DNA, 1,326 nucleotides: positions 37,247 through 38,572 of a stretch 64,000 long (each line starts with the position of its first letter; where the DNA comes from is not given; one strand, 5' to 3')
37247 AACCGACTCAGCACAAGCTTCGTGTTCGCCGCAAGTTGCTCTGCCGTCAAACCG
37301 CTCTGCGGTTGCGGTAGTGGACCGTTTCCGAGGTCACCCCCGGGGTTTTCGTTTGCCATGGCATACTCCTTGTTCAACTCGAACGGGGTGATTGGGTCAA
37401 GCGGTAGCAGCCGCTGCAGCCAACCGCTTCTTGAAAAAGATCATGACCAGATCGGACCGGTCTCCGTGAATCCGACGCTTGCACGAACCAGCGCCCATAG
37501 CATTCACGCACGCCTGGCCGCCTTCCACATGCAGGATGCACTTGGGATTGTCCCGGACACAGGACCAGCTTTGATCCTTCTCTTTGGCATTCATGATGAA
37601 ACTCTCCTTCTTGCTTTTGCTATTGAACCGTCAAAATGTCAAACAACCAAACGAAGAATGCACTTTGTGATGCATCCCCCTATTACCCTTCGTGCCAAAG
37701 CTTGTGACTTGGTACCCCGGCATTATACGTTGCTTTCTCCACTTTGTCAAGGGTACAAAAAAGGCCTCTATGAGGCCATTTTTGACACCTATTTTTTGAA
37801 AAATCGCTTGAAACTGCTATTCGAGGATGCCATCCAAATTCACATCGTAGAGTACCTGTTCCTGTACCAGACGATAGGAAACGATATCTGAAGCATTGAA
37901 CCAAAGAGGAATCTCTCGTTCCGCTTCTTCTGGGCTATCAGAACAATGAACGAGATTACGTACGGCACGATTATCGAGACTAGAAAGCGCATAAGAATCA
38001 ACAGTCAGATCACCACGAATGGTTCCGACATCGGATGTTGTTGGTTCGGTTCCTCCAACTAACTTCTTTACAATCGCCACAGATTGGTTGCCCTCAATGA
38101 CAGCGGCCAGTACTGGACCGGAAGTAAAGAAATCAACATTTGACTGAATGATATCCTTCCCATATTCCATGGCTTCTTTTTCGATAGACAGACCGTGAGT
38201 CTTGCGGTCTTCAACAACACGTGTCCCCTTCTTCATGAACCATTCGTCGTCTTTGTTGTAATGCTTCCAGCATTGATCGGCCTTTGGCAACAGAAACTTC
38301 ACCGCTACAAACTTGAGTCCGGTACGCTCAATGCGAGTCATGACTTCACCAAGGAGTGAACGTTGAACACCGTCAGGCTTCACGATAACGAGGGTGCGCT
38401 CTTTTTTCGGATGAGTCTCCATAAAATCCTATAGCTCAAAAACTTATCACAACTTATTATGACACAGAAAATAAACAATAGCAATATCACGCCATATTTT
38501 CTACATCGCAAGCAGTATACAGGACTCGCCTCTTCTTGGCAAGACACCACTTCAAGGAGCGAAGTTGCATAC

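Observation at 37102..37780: Self-contained GC-rich two-gene small-protein cassette between rpmB and ndk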

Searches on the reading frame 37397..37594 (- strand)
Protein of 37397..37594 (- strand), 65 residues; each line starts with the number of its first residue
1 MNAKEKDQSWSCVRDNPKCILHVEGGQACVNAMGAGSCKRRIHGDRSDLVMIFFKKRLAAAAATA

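Call 8: search_protein_families(library=pfam, proteins=[window:37400-37594:-], max_evalue=10)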
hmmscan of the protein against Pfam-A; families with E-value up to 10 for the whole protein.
seq(65 aa): 0 families

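Call 9: search_protein_families(library=ncbifam, proteins=[window:37400-37594:-], max_evalue=10)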
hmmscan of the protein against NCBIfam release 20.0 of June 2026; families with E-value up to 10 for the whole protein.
seq(65 aa): 0 families

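Call 10: find_homologous_proteins(query=window:37400-37594:-, max_evalue=10)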
Query seq(65 aa) (65 aa): 2 proteins with E <= 10 among 2 candidates.
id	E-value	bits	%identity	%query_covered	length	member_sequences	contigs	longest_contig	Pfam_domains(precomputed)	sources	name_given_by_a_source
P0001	2.7e-37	142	100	100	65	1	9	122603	-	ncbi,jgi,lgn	jgi:hypothetical protein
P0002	7.4e-25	103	71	89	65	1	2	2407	-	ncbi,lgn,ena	-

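Call 13: find_encoding_contigs(protein=P0002, flank=5000)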
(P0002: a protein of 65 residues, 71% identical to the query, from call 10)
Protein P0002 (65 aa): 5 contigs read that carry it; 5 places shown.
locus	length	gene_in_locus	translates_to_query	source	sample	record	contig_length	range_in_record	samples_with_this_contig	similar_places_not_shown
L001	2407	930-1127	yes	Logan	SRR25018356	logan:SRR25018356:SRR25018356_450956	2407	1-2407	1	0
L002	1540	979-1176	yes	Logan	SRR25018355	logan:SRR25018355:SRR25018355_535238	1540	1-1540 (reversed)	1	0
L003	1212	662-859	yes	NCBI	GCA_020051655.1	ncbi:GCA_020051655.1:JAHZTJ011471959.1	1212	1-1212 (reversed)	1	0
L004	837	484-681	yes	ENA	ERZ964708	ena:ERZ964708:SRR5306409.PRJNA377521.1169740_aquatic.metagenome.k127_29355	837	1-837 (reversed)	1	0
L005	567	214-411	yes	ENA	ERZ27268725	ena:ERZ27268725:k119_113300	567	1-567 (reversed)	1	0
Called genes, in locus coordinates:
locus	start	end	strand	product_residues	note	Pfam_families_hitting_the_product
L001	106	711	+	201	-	PF00334:NDK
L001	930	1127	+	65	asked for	-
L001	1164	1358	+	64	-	-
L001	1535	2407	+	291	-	?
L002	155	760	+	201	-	PF00334:NDK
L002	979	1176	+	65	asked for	-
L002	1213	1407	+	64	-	-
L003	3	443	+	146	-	?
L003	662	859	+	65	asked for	-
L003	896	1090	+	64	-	-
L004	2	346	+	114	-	?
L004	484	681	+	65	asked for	-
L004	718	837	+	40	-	?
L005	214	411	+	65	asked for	-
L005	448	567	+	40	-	?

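Call 14: find_encoding_contigs(protein=P0001, flank=6000, max_places=10)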
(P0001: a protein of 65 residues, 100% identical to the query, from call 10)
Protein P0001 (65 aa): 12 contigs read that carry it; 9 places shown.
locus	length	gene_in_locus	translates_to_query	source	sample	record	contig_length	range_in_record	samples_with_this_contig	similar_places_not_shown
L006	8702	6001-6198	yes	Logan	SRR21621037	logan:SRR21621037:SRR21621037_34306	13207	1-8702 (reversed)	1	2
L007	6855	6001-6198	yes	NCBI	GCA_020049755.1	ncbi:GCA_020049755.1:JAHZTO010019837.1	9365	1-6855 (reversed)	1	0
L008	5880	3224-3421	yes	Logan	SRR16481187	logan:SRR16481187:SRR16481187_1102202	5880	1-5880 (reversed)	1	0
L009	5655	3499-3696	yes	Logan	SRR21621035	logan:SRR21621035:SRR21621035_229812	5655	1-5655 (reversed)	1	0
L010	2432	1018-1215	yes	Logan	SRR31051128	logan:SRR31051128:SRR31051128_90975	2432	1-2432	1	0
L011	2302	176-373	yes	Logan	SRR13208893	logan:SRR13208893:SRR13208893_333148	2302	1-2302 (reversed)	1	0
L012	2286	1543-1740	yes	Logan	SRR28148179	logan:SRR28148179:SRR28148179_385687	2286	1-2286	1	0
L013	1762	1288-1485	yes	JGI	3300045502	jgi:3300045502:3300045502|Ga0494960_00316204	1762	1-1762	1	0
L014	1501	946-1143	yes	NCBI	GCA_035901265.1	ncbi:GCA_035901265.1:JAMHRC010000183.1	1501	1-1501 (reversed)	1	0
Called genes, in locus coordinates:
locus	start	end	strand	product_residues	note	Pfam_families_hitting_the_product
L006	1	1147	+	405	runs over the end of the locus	-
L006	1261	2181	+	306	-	PF03734:YkuD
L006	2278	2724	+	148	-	PF22811:Zn_ribbon_NrdR, PF03477:ATP-cone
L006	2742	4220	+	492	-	PF13567:DUF4131, PF03772:Competence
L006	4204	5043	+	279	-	PF00753:Lactamase_B, PF23023:Anti-Pycsar_Apyc1 (weak)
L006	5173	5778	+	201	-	PF00334:NDK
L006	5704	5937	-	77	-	-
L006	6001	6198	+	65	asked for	-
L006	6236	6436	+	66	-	-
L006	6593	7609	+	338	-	PF02163:Peptidase_M50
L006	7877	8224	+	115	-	PF00164:Ribosom_S12_S23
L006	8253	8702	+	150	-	?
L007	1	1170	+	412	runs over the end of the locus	PF00091:Tubulin, PF12327:FtsZ_C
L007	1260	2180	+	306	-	PF03734:YkuD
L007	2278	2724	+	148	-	PF22811:Zn_ribbon_NrdR, PF03477:ATP-cone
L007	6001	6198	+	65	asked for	-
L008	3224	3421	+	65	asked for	-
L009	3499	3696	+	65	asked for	-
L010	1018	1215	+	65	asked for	-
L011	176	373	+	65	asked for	-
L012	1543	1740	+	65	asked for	-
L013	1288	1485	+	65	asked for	-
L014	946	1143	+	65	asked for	-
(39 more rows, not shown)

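Call 23: find_related_loci(query=A1, collection=genome_contigs, flank=6000)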
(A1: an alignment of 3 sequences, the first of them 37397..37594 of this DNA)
Query A1 (65 aa) in genome_contigs; peptide patterns used: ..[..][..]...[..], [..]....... (x = any residue, [..] = any of these).
196 stretches matched a pattern, but none encodes a relative of the query by tblastn (E <= 1e-3).

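Call 25: find_related_loci(query=A1, collection=metagenome_contigs, flank=3000)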
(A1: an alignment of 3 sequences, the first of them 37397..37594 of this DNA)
Query A1 (65 aa) in metagenome_contigs; peptide patterns used: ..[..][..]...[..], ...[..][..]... (x = any residue, [..] = any of these).
86 stretches matched a pattern, but none encodes a relative of the query by tblastn (E <= 1e-3).

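Call 29: search_protein_representatives(protein=window:37397-37594:-)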
Query: 65 residues. Proteins with E-value up to 0.001 (for the whole library): 4; up to 1e-10: 1; up to 1e-30: 0. The best 4 are listed.
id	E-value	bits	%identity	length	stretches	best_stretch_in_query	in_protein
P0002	2.3e-25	102.9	74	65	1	1-65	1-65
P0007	3.3e-08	48.9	47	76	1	9-63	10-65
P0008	7.5e-07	44.7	56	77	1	6-41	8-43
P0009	6.8e-04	35.4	40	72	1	4-61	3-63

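Call 39: find_homologous_proteins(query=A2, max_evalue=0.01)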
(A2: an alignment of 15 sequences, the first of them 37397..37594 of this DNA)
Query A2 (15 sequences) (65 aa, profile of the alignment): 6 proteins with E <= 0.01 among 89 candidates.
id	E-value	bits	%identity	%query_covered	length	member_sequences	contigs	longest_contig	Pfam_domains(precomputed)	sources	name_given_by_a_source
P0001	1.2e-19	88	100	100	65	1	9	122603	-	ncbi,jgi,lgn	jgi:hypothetical protein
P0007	2.8e-19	87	46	85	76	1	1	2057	-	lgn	-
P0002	1.5e-17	81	71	89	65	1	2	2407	-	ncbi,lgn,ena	-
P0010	8.1e-13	66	-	-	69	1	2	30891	-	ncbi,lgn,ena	-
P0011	2.4e-12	65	45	17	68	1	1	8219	-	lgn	-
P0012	7.8e-12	63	25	49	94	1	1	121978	-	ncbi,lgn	-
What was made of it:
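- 37397..37594 (-): Gene 1. It encodes a 65-aa basic protein with four invariant Cys (type 1A) and an Ala-rich C-terminus. The SD AAGGAG is at 37609-37604. Only 4-6 homologues exist in 1.8-5.8 billion proteins (calls 29, 39).
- The families are tiny and lineage-restricted (calls 29, 39).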

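Call 48: predict_structure(alignment_id=A3)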
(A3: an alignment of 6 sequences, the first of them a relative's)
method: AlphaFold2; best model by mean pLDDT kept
length: 65 residues; sequences in the alignment: 6
mean_pLDDT: 55.7   pTM: 0.35
mean pLDDT of the five models: 55.7, 55.0, 54.5, 52.0, 47.0
residues with pLDDT >= 90: 0; 70-90: 5; 50-70: 38; < 50: 22
segments of 3 or more residues with pLDDT < 50: 1-7, 43-51, 60-63
pLDDT, mean of each block of 10 residues (from residue 1): 46 66 61 68 47 50 47
secondary structure, 60 per line:
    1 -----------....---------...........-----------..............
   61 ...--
elements in order: H12-15 H25-35 H47-63
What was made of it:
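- Closest known: Small Cys4 zinc-binding proteins. Different: The predicted fold is helical and low confidence (call 48).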

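Call 54: search_solved_structures(query=A2, max_evalue=10)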
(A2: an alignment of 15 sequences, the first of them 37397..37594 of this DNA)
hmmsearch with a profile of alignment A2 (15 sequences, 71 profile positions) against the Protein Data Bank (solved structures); distinct sequences matched with E-value up to 10: 0.

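Call 56: search_protein_families(library=phrogs, alignment_id=A2, max_evalue=1)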
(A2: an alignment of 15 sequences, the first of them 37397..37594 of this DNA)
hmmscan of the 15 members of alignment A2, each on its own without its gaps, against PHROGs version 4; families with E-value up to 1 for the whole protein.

A. member 1, window:37397-37594:- (65 aa): 1 family
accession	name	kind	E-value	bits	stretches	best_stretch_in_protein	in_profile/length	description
phrog_30090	-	unknown function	0.15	12.1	1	2-63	190-248/473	-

B. families by the number of members that match (of 15 scanned): 2 families
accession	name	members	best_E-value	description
phrog_30090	-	1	0.15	-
phrog_29539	-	1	0.37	-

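Call 72: search_dna_similar(query=window:37400-37594:-, collection=phages, mode=protein, max_evalue=0.1, max_rows=5)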
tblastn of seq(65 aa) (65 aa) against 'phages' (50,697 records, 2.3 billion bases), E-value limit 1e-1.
No match.

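Call 86: find_related_loci(query=A1, collection=viral_contigs, flank=3000)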
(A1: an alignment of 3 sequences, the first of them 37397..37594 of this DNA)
Query A1 (65 aa) in viral_contigs; peptide patterns used: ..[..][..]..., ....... (x = any residue, [..] = any of these).
49 stretches matched a pattern, but none encodes a relative of the query by tblastn (E <= 1e-3).

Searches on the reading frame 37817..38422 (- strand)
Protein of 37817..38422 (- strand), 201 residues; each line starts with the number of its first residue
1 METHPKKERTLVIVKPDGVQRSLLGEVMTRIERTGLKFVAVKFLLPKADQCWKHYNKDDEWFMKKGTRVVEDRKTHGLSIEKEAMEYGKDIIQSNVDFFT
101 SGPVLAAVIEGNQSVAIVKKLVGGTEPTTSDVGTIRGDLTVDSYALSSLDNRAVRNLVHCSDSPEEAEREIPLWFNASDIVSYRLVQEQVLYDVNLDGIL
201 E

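Call 26: find_related_loci(query=window:37817-38422:-, collection=genome_contigs, flank=4000)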
Query window:37817-38422:- (201 aa) in genome_contigs; peptide patterns used: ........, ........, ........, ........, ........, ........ (x = any residue, [..] = any of these).
267 stretches matched a pattern; 72 encode a relative of the query (tblastn E <= 1e-3); 71 distinct loci.
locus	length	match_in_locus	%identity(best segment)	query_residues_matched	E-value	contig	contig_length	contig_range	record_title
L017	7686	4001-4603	88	1-201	5e-124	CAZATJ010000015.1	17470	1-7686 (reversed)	MAG TPA_asm: uncultured Bdellovibrionales bacterium isolate ERP113451_co3_238 genome assembly, contig: NODE_2415_length_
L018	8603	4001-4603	89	1-201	3e-124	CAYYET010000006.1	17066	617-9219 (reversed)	MAG TPA_asm: uncultured Bdellovibrionales bacterium isolate SRP135725_co1_601 genome assembly, contig: NODE_4361_length_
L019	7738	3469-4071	88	1-201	2e-123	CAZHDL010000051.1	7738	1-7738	MAG TPA_asm: uncultured Bdellovibrionales bacterium isolate SRP219642_co10_72 genome assembly, contig: NODE_10101_length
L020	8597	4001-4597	89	3-201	3e-123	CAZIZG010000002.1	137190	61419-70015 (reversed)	MAG TPA_asm: uncultured Bdellovibrionales bacterium isolate SRP135725_co1_205 genome assembly, contig: NODE_52_length_13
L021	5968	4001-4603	87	1-201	7e-123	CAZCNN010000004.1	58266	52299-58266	MAG TPA_asm: uncultured Bdellovibrionales bacterium isolate SRP286056_co2_548 genome assembly, contig: NODE_551_length_5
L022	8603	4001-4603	87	1-201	2e-122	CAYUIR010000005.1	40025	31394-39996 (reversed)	MAG TPA_asm: uncultured Bdellovibrionales bacterium isolate SRP219642_co6_142 genome assembly, contig: NODE_630_length_4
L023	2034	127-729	87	1-201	4e-130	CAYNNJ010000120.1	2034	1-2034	MAG TPA_asm: uncultured Bdellovibrionales bacterium isolate SRP189682_co2_170 genome assembly, contig: NODE_174960_lengt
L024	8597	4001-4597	87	3-201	1e-122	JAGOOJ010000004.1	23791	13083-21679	MAG: Candidatus Moraniibacteriota bacterium isolate Gw_Eff_bin_190 Gw_Eff_4210_length_23791_cov_12.926259, whole genome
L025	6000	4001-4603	87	1-201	2e-122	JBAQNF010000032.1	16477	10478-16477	MAG: Candidatus Moraniibacteriota bacterium isolate MFD12002_ilm_asm_bin7 k127_106516, whole genome shotgun sequence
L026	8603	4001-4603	84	1-201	2e-120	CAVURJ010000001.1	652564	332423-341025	MAG: Candidatus Moranbacteria bacterium isolate MFD09730.bin.1.17 genome assembly, contig: contig_20098, whole genome sh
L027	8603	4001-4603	84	1-201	2e-119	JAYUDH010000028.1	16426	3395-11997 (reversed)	MAG: Candidatus Moraniibacteriota bacterium isolate GFS_7157 GFS_7157_27, whole genome shotgun sequence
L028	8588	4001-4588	87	6-201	5e-119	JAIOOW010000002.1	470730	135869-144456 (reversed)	MAG: Candidatus Andersenbacteria bacterium isolate LakeFargette_0920_ALND_MAG_45_23 LacPavin_0920_ALND_scaffold_272472,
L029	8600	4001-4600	85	2-201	5e-118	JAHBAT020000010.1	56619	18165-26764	MAG: Candidatus Moraniibacteriota bacterium isolate AQU-10 c_000000063845, whole genome shotgun sequence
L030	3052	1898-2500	84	1-201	1e-121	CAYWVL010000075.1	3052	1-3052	MAG TPA_asm: uncultured Bdellovibrionales bacterium isolate SRP170004_co1_593 genome assembly, contig: NODE_56031_length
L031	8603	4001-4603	84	1-201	8e-118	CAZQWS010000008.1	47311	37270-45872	MAG TPA_asm: uncultured Bdellovibrionales bacterium isolate binchicken_co105_454 genome assembly, contig: NODE_856_lengt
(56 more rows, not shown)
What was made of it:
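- ndk is 62-89% identical to the Moranbacteria and other Patescibacteria MAGs that make up nearly all of the 71 loci (call 26).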
